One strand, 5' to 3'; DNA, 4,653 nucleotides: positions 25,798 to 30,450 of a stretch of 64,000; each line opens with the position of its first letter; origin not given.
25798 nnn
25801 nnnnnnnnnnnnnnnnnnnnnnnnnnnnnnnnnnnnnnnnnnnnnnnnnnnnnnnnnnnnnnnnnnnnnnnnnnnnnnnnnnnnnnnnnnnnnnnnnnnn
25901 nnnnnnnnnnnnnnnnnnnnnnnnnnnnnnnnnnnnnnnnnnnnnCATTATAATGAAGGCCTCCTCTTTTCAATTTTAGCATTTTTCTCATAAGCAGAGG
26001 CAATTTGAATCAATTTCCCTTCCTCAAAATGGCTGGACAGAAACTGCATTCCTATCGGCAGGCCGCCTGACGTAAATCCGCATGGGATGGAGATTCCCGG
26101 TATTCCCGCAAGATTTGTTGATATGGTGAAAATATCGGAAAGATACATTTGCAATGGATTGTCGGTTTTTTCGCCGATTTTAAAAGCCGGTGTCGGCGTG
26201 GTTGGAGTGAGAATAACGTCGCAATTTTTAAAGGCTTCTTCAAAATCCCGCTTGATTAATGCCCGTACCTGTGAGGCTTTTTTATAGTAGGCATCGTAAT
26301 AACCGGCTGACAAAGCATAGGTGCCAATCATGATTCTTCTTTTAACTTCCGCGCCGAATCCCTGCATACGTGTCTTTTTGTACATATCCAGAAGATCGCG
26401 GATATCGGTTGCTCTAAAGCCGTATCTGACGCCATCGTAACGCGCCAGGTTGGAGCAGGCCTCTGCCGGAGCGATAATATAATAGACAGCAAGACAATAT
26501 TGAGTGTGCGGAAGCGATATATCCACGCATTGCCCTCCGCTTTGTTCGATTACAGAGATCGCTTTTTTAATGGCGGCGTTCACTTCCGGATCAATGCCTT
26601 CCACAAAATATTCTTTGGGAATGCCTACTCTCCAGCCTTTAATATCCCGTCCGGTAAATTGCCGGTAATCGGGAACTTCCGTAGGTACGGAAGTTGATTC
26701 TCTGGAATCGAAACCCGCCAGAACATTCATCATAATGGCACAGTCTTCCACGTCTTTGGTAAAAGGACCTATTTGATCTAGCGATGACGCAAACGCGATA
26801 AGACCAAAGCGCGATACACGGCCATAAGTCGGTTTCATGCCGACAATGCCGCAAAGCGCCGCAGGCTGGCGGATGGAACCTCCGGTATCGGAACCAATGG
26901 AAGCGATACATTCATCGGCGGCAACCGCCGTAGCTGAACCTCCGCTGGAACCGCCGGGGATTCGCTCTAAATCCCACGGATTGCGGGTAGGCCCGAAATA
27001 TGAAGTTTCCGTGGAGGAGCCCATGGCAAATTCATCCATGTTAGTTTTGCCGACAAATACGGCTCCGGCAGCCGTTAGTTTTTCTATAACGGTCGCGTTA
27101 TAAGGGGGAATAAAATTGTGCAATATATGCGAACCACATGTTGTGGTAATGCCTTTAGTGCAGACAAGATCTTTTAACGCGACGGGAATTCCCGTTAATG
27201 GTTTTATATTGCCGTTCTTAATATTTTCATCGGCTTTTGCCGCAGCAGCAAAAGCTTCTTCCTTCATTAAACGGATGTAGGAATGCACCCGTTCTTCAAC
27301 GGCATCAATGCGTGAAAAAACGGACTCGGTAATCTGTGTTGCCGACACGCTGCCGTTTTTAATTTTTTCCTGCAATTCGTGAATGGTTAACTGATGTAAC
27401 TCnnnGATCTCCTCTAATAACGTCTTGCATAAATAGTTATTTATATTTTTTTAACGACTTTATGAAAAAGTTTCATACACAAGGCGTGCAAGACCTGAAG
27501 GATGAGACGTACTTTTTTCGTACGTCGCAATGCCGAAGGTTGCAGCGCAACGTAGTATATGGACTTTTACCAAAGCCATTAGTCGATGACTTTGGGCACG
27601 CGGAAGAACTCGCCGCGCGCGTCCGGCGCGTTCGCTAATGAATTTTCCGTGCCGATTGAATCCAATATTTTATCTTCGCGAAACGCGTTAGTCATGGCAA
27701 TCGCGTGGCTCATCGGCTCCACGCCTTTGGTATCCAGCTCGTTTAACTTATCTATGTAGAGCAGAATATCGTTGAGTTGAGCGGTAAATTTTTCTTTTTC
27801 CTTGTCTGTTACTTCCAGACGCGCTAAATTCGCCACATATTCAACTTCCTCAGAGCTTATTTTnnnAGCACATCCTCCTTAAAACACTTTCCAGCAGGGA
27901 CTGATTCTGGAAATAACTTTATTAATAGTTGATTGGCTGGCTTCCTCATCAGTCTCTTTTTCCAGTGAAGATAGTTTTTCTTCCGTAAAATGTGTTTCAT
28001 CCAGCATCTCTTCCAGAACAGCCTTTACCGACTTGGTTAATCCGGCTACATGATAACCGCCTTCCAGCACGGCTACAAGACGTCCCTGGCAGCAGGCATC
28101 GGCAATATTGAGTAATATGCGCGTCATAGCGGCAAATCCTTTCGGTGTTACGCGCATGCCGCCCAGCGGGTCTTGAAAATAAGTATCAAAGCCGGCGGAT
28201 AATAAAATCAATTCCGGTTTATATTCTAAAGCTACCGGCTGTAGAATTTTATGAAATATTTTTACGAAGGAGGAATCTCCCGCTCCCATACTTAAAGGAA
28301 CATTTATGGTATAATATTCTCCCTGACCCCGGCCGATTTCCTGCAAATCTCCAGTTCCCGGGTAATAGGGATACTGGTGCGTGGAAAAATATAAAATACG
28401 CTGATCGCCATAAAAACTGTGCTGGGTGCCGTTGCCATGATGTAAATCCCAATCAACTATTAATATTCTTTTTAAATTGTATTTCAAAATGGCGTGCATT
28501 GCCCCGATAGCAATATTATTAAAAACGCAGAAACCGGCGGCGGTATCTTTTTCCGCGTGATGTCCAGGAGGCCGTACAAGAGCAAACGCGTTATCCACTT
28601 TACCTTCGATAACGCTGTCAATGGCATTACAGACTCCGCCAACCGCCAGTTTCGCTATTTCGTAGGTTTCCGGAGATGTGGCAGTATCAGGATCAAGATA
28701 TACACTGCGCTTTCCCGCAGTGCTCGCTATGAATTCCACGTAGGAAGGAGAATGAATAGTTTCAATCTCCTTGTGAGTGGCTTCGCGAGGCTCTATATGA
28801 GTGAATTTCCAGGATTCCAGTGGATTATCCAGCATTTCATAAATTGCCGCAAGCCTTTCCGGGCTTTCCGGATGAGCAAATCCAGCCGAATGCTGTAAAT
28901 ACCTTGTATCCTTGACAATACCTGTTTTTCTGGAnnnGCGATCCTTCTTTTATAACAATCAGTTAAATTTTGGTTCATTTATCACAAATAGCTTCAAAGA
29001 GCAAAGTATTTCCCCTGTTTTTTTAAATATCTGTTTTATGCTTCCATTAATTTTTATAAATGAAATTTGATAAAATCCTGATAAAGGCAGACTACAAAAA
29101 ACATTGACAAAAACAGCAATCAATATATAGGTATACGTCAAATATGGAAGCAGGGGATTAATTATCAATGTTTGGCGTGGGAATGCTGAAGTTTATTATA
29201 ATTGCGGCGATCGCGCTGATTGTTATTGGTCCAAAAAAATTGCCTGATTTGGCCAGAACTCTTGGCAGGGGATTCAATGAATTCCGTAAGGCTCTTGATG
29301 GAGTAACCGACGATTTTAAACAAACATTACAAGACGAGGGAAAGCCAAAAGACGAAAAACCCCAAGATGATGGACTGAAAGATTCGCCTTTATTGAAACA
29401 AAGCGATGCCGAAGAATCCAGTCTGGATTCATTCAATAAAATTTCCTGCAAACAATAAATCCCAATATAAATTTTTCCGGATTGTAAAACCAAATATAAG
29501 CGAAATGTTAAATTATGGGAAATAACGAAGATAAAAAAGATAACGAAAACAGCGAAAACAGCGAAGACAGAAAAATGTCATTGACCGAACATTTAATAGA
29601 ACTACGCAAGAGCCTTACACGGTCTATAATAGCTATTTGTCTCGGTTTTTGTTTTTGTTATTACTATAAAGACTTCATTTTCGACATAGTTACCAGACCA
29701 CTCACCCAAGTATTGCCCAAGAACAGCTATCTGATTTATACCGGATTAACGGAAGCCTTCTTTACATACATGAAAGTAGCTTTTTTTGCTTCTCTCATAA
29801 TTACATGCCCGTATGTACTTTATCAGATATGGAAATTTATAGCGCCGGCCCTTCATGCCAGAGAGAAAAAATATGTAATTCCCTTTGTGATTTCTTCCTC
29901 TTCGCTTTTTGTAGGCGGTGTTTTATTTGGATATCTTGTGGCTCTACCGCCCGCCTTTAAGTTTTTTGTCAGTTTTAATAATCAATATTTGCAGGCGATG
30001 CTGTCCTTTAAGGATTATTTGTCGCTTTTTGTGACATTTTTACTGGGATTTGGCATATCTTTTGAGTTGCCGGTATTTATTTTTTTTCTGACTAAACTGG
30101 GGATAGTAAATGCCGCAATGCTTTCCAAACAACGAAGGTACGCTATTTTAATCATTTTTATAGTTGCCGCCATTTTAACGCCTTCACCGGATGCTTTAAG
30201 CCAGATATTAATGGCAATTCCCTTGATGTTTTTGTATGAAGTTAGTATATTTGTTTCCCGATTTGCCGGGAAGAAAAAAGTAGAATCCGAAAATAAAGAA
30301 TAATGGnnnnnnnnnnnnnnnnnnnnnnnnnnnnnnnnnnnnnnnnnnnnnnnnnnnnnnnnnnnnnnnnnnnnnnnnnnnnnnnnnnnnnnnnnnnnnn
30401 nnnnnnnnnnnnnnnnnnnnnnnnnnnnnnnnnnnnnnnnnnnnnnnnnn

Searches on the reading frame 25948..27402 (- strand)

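Call 50: search_protein_families(library=pfam, proteins=[window:25948-27402:-], max_evalue=0.00001)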
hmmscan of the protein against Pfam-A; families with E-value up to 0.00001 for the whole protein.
window:25948-27402:- (484 aa): 1 family
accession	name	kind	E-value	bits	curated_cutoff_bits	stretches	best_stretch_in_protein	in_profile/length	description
PF01425.27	Amidase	-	6.4e-162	540.1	27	1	24-464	2-444/445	Amidase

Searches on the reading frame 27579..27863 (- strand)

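Call 50: search_protein_families(library=pfam, proteins=[window:27579-27863:-], max_evalue=0.00001)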
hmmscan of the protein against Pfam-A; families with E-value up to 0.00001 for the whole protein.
window:27579-27863:- (94 aa): 1 family
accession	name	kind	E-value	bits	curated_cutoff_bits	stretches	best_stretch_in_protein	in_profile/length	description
PF02686.20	GatC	-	8.7e-25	87.1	23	1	18-89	1-66/66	Glu-tRNAGln amidotransferase C subunit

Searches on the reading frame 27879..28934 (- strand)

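Call 51: search_protein_families(library=pfam, proteins=[window:27879-28934:-], max_evalue=0.00001)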
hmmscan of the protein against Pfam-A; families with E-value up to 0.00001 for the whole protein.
window:27879-28934:- (351 aa): 1 family
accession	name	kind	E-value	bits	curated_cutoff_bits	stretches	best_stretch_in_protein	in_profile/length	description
PF00850.24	Hist_deacetyl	-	1.2e-103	347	27.9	1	21-309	1-297/298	Histone deacetylase domain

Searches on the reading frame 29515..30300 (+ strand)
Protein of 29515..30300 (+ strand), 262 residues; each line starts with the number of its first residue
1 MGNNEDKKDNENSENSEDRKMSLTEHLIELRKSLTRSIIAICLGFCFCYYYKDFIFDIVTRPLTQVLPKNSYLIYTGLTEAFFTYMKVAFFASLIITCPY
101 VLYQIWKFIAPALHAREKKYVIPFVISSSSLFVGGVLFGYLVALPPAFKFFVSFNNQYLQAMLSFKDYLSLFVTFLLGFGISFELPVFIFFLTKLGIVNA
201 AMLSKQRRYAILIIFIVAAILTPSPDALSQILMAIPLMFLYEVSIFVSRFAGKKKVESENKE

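Call 51: search_protein_families(library=pfam, proteins=[window:29515-30300:+], max_evalue=0.00001)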
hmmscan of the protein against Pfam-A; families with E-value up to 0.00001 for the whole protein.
window:29515-30300:+ (262 aa): 1 family
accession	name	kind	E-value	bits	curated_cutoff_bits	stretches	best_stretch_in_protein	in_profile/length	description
PF00902.23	TatC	-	4.6e-76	255.7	25.1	1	25-236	1-208/208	Sec-independent protein translocase protein (TatC)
